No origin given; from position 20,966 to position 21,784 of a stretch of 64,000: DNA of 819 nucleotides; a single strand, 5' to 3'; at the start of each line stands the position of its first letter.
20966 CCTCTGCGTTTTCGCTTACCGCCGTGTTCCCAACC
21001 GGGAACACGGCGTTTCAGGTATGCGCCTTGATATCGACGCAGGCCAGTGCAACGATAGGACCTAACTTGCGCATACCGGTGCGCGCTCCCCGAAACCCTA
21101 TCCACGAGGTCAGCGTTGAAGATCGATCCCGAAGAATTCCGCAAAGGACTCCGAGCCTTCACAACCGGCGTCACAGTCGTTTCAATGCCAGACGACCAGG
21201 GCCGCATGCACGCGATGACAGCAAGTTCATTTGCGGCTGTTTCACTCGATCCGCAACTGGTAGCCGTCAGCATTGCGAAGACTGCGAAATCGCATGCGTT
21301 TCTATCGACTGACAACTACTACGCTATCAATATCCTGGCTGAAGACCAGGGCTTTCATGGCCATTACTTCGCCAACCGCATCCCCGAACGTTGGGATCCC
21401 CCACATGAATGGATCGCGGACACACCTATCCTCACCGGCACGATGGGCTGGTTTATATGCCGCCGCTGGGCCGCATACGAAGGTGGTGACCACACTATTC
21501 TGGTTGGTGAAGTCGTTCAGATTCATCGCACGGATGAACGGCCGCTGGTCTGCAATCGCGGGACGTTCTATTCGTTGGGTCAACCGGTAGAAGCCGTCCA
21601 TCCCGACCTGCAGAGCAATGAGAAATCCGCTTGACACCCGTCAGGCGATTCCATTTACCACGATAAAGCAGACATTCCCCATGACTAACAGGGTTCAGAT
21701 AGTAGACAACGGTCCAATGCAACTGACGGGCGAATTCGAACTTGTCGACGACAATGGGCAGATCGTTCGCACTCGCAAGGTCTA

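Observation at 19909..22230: LysR-controlled flavin reductase with two tandem CDGSH (NEET-like) [2Fe-2S] proteins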

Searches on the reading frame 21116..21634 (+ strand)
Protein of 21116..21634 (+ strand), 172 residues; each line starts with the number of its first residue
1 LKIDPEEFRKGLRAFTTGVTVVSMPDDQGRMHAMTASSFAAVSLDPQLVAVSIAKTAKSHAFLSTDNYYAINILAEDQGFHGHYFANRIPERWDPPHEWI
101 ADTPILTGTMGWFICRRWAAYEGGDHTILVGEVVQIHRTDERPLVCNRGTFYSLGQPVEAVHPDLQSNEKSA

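Call 4: search_protein_families(library=pfam, proteins=[window:21116-21634:+], max_evalue=0.01)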
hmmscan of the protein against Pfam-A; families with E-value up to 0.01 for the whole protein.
window:21116-21634:+ (172 aa): 1 family
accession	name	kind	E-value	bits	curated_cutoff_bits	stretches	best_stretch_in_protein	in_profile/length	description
PF01613.24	Flavin_Reduct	-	7.4e-33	114.3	27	1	13-154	2-152/153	Flavin reductase like domain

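Call 19: find_homologous_proteins(query=window:21116-21631:+)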
Query window:21116-21631:+ (172 aa): 82 proteins with E <= 0.001 among 116 candidates. Only proteins of 94 to 301 residues were searched: fused or split forms outside these lengths cannot appear, so this answer is no evidence that the protein stands alone or is whole; lengths 'longer' or 'shorter' looks for them.
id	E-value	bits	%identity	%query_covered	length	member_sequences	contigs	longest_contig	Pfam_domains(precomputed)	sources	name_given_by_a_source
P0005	4.7e-106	370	92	99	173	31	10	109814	PF01613.25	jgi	jgi:flavin reductase (DIM6/NTAB) family NADH-FMN oxidoreductase RutF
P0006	1.6e-103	362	91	99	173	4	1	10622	PF01613.25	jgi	jgi:flavin reductase (DIM6/NTAB) family NADH-FMN oxidoreductase RutF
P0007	4.2e-103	361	90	100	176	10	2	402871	PF01613.25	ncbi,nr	ncbi:flavin reductase family protein [Paraburkholderia ginsengiterrae]|nr:flavin reductase family pr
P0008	1.0e-97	343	86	99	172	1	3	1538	PF01613.25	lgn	-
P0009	3.5e-96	338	84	99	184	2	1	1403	PF01613.25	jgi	jgi:flavin reductase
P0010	8.0e-92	324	83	99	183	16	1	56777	PF01613.25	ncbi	ncbi:flavin reductase family protein [Paraburkholderia sp. SIMBA_049]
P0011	1.0e-86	307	80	95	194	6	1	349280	PF01613.25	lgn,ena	-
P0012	2.8e-86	306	79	94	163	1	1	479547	PF01613.25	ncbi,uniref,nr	ncbi:flavin reductase family protein [Trinickia mobilis]|uniref:flavin reductase family protein n=1 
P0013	2.9e-83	296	76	95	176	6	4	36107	PF01613.25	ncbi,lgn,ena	-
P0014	6.4e-82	292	76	95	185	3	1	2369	PF01613.25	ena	-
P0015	2.1e-81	290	73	100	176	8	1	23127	PF01613.25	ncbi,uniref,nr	ncbi:flavin reductase family protein [Cupriavidus lacunae]|uniref:Flavin reductase n=1 Tax=Cupriavid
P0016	3.9e-81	289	76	96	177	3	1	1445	PF01613.25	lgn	-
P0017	9.8e-81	288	76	94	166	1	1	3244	PF01613.25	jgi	jgi:flavin reductase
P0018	6.0e-80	285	72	100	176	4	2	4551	PF01613.25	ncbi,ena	-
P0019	2.3e-79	283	74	95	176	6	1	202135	PF01613.25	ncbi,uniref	ncbi:flavin reductase family protein [Cupriavidus oxalaticus]|uniref:flavin reductase family protein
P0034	1.1e-62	229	64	89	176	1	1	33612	PF01613.25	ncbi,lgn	ncbi:MAG: flavin reductase family protein [Caulobacteraceae bacterium]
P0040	2.6e-60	221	61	94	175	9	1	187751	PF01613.25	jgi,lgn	jgi:flavin reductase (DIM6/NTAB) family NADH-FMN oxidoreductase RutF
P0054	3.0e-51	192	54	91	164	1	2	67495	PF01613.25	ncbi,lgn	ncbi:flavin reductase family protein [soil metagenome]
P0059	9.1e-51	190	55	90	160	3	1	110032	PF01613.25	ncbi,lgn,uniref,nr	ncbi:flavin reductase family protein [Bacillus sp. sid0103]|uniref:flavin reductase family protein n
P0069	1.8e-45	173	54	89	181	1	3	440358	PF01613.25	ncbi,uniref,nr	ncbi:flavin reductase family protein [Pusillimonas noertemannii]|uniref:Flavin reductase (DIM6/NTAB)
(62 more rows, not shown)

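Call 20: find_encoding_contigs(protein=P0012, flank=5000, max_places=2)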
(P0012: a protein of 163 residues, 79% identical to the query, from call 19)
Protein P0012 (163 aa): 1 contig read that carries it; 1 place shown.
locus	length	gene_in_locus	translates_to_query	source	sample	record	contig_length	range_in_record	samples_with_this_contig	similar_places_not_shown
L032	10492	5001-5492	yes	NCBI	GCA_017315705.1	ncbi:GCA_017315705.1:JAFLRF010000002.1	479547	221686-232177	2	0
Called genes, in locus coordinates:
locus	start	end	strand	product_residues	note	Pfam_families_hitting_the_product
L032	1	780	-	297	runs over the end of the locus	PF00126:HTH_1, PF03466:LysR_substrate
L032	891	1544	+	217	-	PF01810:LysE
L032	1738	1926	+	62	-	-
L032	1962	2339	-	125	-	PF00190:Cupin_1, PF07883:Cupin_2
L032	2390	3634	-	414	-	PF07690:MFS_1, PF00083:Sugar_tr (faint), PF12832:MFS_1_like (faint)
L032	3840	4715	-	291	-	PF00126:HTH_1, PF03466:LysR_substrate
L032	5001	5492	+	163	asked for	PF01613:Flavin_Reduct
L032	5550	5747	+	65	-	PF09360:zf-CDGSH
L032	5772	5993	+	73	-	PF09360:zf-CDGSH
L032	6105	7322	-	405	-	PF01266:DAO (faint), PF03486:HI0933_like (faint), PF07992:Pyr_redox_2, PF00070:Pyr_redox, PF14759:Reductase_C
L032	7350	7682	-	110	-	PF00355:Rieske, PF13806:Rieske_2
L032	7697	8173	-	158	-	PF13577:SnoaL_4, PF00866:Ring_hydroxyl_B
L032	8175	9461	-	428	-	PF00355:Rieske, PF00848:Ring_hydroxyl_A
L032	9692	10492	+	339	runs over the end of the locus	PF14525:AraC_binding_2, PF00165:HTH_AraC (faint), PF12833:HTH_18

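Call 21: find_encoding_contigs(protein=P0019, flank=5000, max_places=2)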
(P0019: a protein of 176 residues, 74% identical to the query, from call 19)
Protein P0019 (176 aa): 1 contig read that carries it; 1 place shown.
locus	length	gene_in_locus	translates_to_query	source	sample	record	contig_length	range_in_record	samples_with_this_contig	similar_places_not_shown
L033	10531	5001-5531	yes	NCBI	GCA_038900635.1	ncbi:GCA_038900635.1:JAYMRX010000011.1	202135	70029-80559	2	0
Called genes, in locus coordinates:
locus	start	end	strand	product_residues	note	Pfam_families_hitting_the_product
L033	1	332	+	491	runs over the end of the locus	PF00171:Aldedh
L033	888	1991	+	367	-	PF13609:Porin_4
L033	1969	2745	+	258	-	PF12973:Cupin_7 (faint), PF01050:MannoseP_isomer (faint), PF00190:Cupin_1 (faint), PF07883:Cupin_2 (weak), PF05899:Cupin_3 (weak), PF07883:Cupin_2, PF02311:AraC_binding (weak)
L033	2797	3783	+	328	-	PF03401:TctC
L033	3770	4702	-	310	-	PF00126:HTH_1, PF03466:LysR_substrate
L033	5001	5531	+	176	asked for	PF01613:Flavin_Reduct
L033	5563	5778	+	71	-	PF09360:zf-CDGSH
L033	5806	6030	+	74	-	PF09360:zf-CDGSH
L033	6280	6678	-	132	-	PF00190:Cupin_1 (weak), PF07883:Cupin_2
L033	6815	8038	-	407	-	PF14525:AraC_binding_2, PF00165:HTH_AraC (weak), PF12833:HTH_18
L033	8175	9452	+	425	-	PF00355:Rieske, PF00848:Ring_hydroxyl_A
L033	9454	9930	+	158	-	PF13577:SnoaL_4, PF00866:Ring_hydroxyl_B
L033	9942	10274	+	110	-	PF00355:Rieske, PF13806:Rieske_2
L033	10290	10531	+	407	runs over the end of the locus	PF01266:DAO (faint), PF03486:HI0933_like (faint), PF07992:Pyr_redox_2, PF13241:NAD_binding_7 (faint), PF13450:NAD_binding_8 (faint), PF00070:Pyr_redox, PF14759:Reductase_C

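Call 22: find_encoding_contigs(protein=P0059, flank=5000, max_places=2)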
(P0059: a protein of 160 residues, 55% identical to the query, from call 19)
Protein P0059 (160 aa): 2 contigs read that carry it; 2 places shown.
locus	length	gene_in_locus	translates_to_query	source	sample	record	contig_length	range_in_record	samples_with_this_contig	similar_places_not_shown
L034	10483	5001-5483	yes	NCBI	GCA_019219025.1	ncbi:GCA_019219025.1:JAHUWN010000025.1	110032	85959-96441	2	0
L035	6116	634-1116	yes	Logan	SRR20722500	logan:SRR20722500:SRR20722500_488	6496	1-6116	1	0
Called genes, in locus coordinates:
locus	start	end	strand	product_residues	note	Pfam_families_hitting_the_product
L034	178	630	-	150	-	PF14588:YjgF_endoribonc, PF01042:Ribonuc_L-PSP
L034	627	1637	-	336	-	PF04909:Amidohydro_2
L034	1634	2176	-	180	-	PF06052:3-HAO, PF07883:Cupin_2 (weak)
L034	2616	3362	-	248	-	PF09339:HTH_IclR, PF13412:HTH_24 (weak), PF01614:IclR_C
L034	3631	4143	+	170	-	PF01613:Flavin_Reduct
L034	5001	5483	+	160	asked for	PF01613:Flavin_Reduct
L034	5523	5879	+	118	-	PF00190:Cupin_1 (weak), PF07883:Cupin_2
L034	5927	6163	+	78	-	PF09360:zf-CDGSH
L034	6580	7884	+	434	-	PF07690:MFS_1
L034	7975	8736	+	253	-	PF09339:HTH_IclR, PF01614:IclR_C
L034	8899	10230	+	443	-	PF07690:MFS_1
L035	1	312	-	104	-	?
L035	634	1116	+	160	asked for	PF01613:Flavin_Reduct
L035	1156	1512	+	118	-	PF00190:Cupin_1 (weak), PF07883:Cupin_2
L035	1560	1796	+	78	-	PF09360:zf-CDGSH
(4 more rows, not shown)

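Call 23: find_encoding_contigs(protein=P0034, flank=6000, max_places=1)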
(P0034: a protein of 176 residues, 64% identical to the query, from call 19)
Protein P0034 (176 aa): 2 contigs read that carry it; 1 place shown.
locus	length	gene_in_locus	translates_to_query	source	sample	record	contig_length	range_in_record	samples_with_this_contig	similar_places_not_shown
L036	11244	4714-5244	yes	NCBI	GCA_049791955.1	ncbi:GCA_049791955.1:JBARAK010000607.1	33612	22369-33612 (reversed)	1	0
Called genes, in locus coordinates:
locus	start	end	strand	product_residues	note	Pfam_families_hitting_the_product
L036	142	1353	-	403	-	PF03486:HI0933_like (faint), PF07992:Pyr_redox_2, PF13450:NAD_binding_8 (faint), PF13738:Pyr_redox_3 (weak), PF00070:Pyr_redox, PF14759:Reductase_C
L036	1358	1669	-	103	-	PF00355:Rieske, PF13806:Rieske_2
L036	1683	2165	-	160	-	PF13577:SnoaL_4 (weak), PF00866:Ring_hydroxyl_B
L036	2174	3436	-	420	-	PF00355:Rieske, PF00848:Ring_hydroxyl_A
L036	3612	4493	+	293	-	PF00126:HTH_1, PF03466:LysR_substrate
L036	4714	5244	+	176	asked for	PF01613:Flavin_Reduct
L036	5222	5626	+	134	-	PF00190:Cupin_1, PF07883:Cupin_2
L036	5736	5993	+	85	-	PF09360:zf-CDGSH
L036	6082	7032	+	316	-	PF14525:AraC_binding_2, PF12833:HTH_18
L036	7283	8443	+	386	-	PF02746:MR_MLE_N, PF13378:MR_MLE_C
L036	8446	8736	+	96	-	PF02426:MIase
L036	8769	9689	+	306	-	PF04444:Dioxygenase_N, PF00775:Dioxygenase_C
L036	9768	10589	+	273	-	PF00561:Abhydrolase_1, PF12146:Hydrolase_4, PF12697:Abhydrolase_6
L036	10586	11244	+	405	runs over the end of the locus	PF00108:Thiolase_N, PF00109:ketoacyl-synt (weak), PF02803:Thiolase_C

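Call 24: find_encoding_contigs(protein=P0069, flank=6000, max_places=1)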
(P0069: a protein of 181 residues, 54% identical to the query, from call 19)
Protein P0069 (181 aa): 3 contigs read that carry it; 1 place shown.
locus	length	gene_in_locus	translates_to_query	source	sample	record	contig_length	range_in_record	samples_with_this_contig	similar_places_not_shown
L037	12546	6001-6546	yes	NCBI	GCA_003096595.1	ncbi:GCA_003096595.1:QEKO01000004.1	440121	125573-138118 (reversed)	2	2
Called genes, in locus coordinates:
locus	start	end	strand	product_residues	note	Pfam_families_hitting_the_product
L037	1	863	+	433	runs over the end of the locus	PF08245:Mur_ligase_M, PF27239:FOL3_C (weak), PF02875:Mur_ligase_C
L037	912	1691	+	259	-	-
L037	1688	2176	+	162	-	PF02674:Colicin_V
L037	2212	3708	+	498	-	PF13522:GATase_6, PF13537:GATase_7, PF00156:Pribosyltran (weak)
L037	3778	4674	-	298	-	PF00126:HTH_1, PF12802:MarR_2 (faint), PF12840:HTH_20 (faint), PF03466:LysR_substrate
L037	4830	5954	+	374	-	PF13609:Porin_4, PF00267:Porin_1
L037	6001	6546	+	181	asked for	PF01613:Flavin_Reduct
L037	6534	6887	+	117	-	PF07883:Cupin_2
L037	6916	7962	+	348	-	PF13379:NMT1_2, PF12974:Phosphonate-bd (weak), PF09084:NMT1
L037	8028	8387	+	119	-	PF07883:Cupin_2 (weak)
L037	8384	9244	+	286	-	PF00005:ABC_tran, PF13304:AAA_21 (faint)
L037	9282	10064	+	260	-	PF00528:BPD_transp_1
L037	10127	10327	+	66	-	PF09360:zf-CDGSH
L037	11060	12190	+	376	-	PF01494:FAD_binding_3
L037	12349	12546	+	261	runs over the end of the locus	PF09339:HTH_IclR, PF01614:IclR_C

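Call 25: find_encoding_contigs(protein=P0040, flank=6000, max_places=1)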
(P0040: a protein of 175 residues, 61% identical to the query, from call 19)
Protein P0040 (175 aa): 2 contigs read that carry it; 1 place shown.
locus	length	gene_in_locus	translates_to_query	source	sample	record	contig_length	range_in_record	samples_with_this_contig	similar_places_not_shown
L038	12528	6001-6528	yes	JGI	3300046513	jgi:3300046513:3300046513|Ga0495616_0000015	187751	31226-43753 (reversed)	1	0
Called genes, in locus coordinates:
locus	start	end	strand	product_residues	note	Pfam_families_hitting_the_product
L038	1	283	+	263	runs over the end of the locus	PF00561:Abhydrolase_1, PF12146:Hydrolase_4, PF12697:Abhydrolase_6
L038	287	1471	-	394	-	PF01593:Amino_oxidase (faint), PF07992:Pyr_redox_2, PF13450:NAD_binding_8 (faint), PF13454:NAD_binding_9 (faint), PF00070:Pyr_redox, PF14759:Reductase_C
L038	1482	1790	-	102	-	PF00355:Rieske, PF13806:Rieske_2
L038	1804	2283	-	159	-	PF13577:SnoaL_4, PF00866:Ring_hydroxyl_B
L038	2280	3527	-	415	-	PF00355:Rieske, PF00848:Ring_hydroxyl_A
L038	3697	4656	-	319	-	PF14525:AraC_binding_2, PF00165:HTH_AraC (faint), PF12833:HTH_18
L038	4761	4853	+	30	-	-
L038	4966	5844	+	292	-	PF00126:HTH_1, PF03466:LysR_substrate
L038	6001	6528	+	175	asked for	PF01613:Flavin_Reduct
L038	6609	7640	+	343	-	PF09084:NMT1, PF13379:NMT1_2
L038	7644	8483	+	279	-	PF00005:ABC_tran, PF13304:AAA_21 (faint)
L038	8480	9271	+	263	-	PF00528:BPD_transp_1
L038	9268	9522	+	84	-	PF09360:zf-CDGSH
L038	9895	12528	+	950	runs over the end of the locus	PF07715:Plug, PF00593:TonB_dep_Rec_b-barrel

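Call 26: find_encoding_contigs(protein=P0054, flank=6000, max_places=1)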
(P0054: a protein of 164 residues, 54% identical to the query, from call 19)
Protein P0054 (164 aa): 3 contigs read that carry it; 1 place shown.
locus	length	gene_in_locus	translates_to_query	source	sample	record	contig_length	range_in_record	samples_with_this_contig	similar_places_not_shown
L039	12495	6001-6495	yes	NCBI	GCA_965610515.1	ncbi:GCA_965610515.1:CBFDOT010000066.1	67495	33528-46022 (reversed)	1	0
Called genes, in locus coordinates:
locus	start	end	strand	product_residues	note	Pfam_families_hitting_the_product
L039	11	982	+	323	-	PF00126:HTH_1, PF03466:LysR_substrate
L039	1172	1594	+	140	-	PF00582:Usp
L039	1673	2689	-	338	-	PF03401:TctC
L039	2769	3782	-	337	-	PF00126:HTH_1, PF03466:LysR_substrate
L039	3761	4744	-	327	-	PF00126:HTH_1, PF03466:LysR_substrate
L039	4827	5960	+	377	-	PF13609:Porin_4, PF00267:Porin_1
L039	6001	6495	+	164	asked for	PF01613:Flavin_Reduct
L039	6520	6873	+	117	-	PF00190:Cupin_1 (weak), PF07883:Cupin_2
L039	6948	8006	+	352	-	PF13379:NMT1_2, PF09084:NMT1, PF12974:Phosphonate-bd (weak), PF04069:OpuAC (weak)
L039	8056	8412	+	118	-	PF07883:Cupin_2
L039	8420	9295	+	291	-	PF13401:AAA_22 (faint), PF00005:ABC_tran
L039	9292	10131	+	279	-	PF00528:BPD_transp_1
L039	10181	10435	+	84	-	PF09360:zf-CDGSH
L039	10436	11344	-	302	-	PF07224:Chlorophyllase (weak), PF00135:COesterase, PF20434:BD-FAE, PF07859:Abhydrolase_3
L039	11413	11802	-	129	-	PF01042:Ribonuc_L-PSP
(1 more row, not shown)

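Call 29: search_protein_families(library=ncbifam, proteins=[window:21116-21634:+, L036:5222-5626:+], max_evalue=0.00001)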
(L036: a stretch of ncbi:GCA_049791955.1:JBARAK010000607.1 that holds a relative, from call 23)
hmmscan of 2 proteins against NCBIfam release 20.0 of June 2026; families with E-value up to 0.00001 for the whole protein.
window:21116-21634:+ (172 aa): 7 families
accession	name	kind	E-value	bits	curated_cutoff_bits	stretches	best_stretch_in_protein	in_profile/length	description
NF045919.1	HphnlacHdxRed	equivalog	9.2e-32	110.4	340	1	2-167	4-166/309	p-hydroxyphenylacetate 3-hydroxylase reductase component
NF045733.1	StyMonoxStyB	equivalog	9.1e-31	106.8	200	1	6-147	2-142/150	styrene monooxygenase NADH-dependent flavin reductase subunit StyB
NF042921.1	HpaC_Thermus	equivalog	1.7e-29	102.8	200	1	6-146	3-141/150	4-hydroxyphenylacetate 3-monooxygenase reductase subunit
NF052639.1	FlvnRedFerAPor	equivalog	6e-27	94.2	260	1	6-152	5-153/158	flavin reductase FerA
NF045630.1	monooxsub_HsaB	equivalog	6.8e-25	88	230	1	2-156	4-161/186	3-hydroxy-9,10-secoandrosta-1,3,5(10)-triene-9,17-dione monooxygenase reductase subunit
TIGR03615.1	RutF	equivalog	3.4e-09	36.9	254.75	1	5-141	3-142/156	NADH-dependent FMN reductase RutF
TIGR02296.1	HpaC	equivalog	1.8e-07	31.3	205.95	1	8-144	1-143/154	4-hydroxyphenylacetate 3-monooxygenase, reductase component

L036:5222-5626:+ (134 aa): 0 families

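Call 32: search_solved_structures(query=window:21116-21631:+, max_evalue=0.001)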
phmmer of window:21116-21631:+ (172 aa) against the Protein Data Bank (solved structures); distinct sequences matched with E-value up to 0.001: 20.
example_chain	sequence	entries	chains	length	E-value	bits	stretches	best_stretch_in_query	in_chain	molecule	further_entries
1rz0_A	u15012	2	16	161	1.5e-24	90.3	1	4-157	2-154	phenol 2-hydroxylase component B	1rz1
5cho_A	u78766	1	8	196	2.6e-23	86.2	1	8-154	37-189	Flavin reductase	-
5zc2_B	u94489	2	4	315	7e-22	81.6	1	3-153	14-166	p-hydroxyphenylacetate 3-hydroxylase, reductase component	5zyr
3rh7_A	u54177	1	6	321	1.7e-21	80.4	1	3-153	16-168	Hypothetical oxidoreductase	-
4f07_A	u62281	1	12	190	2.1e-20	76.8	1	3-134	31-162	Styrene monooxygenase component 2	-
4r82_A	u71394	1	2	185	4.2e-16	62.8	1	7-143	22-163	Oxidoreductase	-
3nfw_A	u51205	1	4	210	5e-16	62.5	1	3-154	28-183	Flavin reductase-like, FMN-binding protein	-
4hx6_A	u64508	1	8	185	5.6e-16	62.4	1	7-143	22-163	Oxidoreductase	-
4l82_A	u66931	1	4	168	1.8e-15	60.7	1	6-146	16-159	RifeA.00250.a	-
4xhy_A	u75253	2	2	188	3.1e-15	60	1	8-152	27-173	Flavin reductase domain protein, FMN-binding protein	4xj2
2ecr_A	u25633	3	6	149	1.1e-13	55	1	6-142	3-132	flavin reductase component (HpaC) of 4-hydroxyphenylacetate 3-monooxygenase | flavin reductase (HpaC) of 4-hydroxyphenylacetate 3-monooxygnease | flavin reducta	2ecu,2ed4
9fd4_A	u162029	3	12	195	4.2e-13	53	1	5-161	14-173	Flavin reductase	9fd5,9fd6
1wgb_A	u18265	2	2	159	7.9e-11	45.6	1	6-152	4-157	probable flavoprotein | putative flavoprotein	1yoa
8ct0_A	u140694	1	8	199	3.3e-09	40.3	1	3-137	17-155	Flavin reductase (NADH)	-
2d36_A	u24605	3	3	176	4.2e-09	40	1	9-154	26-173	hypothetical NADH-dependent FMN oxidoreductase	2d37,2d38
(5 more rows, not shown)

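Call 38: find_related_loci(query=A1, collection=genome_contigs, flank=10000)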
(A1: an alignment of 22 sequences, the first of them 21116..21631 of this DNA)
Query A1 (172 aa) in genome_contigs; peptide patterns used: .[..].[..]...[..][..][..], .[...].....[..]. (x = any residue, [..] = any of these).
86 stretches matched a pattern; 23 encode a relative of the query (tblastn E <= 1e-3); 23 distinct loci.
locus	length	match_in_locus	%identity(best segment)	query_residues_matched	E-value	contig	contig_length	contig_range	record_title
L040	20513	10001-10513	92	1-171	1e-109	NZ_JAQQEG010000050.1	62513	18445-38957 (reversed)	Paraburkholderia dipogonis strain RL18-106-BIC-C 50, whole genome shotgun sequence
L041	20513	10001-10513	92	1-171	4e-109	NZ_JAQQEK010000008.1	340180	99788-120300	Paraburkholderia sediminicola strain RL18-017-BIF-B 8, whole genome shotgun sequence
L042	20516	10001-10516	91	1-172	8e-108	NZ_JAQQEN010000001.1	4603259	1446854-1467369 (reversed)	Paraburkholderia fungorum strain RL18-167-BIC-A 1, whole genome shotgun sequence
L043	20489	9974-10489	89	1-172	9e-107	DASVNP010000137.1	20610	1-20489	MAG TPA_asm: Paraburkholderia sp. isolate SMAG_U3130 k141_582725, whole genome shotgun sequence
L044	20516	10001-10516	88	1-172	3e-106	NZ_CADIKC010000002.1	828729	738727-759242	Paraburkholderia sediminicola strain LMG 24238 isolate LMG 24238, whole genome shotgun sequence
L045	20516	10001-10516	89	1-172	3e-106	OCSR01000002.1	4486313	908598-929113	Burkholderia sp. OK233 genome assembly, contig: Ga0066734_12, whole genome shotgun sequence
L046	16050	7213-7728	88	1-172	3e-105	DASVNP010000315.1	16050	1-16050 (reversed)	MAG TPA_asm: Paraburkholderia sp. isolate SMAG_U3130 k141_30126, whole genome shotgun sequence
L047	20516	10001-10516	90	1-172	2e-106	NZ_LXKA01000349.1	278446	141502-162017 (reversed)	Paraburkholderia ginsengiterrae strain DCY85 NODE_5, whole genome shotgun sequence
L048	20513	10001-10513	81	1-171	7e-95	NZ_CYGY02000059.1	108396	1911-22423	Paraburkholderia piptadeniae strain STM7183, whole genome shotgun sequence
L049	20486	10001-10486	79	3-164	8e-91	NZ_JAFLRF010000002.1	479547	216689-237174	Trinickia mobilis strain DHG64 scaffold2, whole genome shotgun sequence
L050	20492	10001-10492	76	1-164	9e-87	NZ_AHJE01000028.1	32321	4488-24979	Cupriavidus basilensis OR16 contig028, whole genome shotgun sequence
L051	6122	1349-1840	76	1-164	9e-87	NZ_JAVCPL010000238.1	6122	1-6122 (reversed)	Cupriavidus ulmosensis strain CV2 NODE_238_length_6122_cov_21.504254, whole genome shotgun sequence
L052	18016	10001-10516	73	1-172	2e-86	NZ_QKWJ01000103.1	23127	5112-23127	Cupriavidus lacunae strain S23 Cupriavidus_S23_103, whole genome shotgun sequence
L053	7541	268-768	75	1-167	3e-86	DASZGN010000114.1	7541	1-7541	MAG TPA_asm: Trinickia sp. isolate SMAG_U6549 k141_958316, whole genome shotgun sequence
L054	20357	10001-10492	75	1-164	7e-85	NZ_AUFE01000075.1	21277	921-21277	Cupriavidus sp. amp6 K309DRAFT_scaffold00074.74_C, whole genome shotgun sequence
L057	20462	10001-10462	65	3-156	6e-63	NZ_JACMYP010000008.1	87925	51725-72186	Bradyrhizobium altum strain Pear77 Contigs_008, whole genome shotgun sequence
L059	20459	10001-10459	55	3-156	8e-59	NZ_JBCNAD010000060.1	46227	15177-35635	Neobacillus pocheonensis strain NRS-386 NRS_0386_contig_0000060, whole genome shotgun sequence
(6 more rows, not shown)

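Call 44: find_encoding_contigs(protein=P0007, flank=10000, max_places=1)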
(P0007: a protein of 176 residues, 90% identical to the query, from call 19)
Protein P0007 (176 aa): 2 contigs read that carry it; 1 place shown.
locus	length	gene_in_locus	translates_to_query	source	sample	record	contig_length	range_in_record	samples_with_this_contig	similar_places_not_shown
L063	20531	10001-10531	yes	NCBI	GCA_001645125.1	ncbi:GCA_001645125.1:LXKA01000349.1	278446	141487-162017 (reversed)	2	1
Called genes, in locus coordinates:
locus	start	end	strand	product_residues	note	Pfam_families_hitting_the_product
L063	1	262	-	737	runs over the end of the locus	PF00912:Transgly, PF00905:Transpeptidase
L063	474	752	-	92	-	-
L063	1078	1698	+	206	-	PF05433:Rick_17kDa_Anti, PF13488:Gly-zipper_Omp (weak)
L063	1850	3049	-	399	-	PF13609:Porin_4, PF00267:Porin_1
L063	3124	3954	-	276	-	PF05853:BKACE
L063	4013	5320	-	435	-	PF00083:Sugar_tr, PF07690:MFS_1, PF13347:MFS_2, PF07690:MFS_1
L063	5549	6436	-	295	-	PF08501:Shikimate_dh_N, PF00899:ThiF (weak)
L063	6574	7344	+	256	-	PF09339:HTH_IclR, PF01614:IclR_C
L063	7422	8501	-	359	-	PF13609:Porin_4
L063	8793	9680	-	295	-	PF00126:HTH_1, PF03466:LysR_substrate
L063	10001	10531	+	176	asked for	PF01613:Flavin_Reduct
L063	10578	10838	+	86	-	PF09360:zf-CDGSH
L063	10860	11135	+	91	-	PF09360:zf-CDGSH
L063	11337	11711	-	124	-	PF00190:Cupin_1, PF07883:Cupin_2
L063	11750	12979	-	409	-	PF07690:MFS_1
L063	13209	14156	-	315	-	PF04444:Dioxygenase_N, PF00775:Dioxygenase_C, PF13620:CarboxypepD_reg (weak)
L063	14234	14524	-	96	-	PF02426:MIase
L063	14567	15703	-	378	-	PF02746:MR_MLE_N, PF13378:MR_MLE_C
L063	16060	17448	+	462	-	PF00355:Rieske, PF00848:Ring_hydroxyl_A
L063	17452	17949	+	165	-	PF13577:SnoaL_4 (weak), PF00866:Ring_hydroxyl_B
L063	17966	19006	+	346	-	PF00111:Fer2, PF00970:FAD_binding_6, PF00175:NAD_binding_1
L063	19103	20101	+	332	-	PF14525:AraC_binding_2, PF00165:HTH_AraC (faint), PF12833:HTH_18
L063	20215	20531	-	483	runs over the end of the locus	PF00135:COesterase, PF20434:BD-FAE, PF07859:Abhydrolase_3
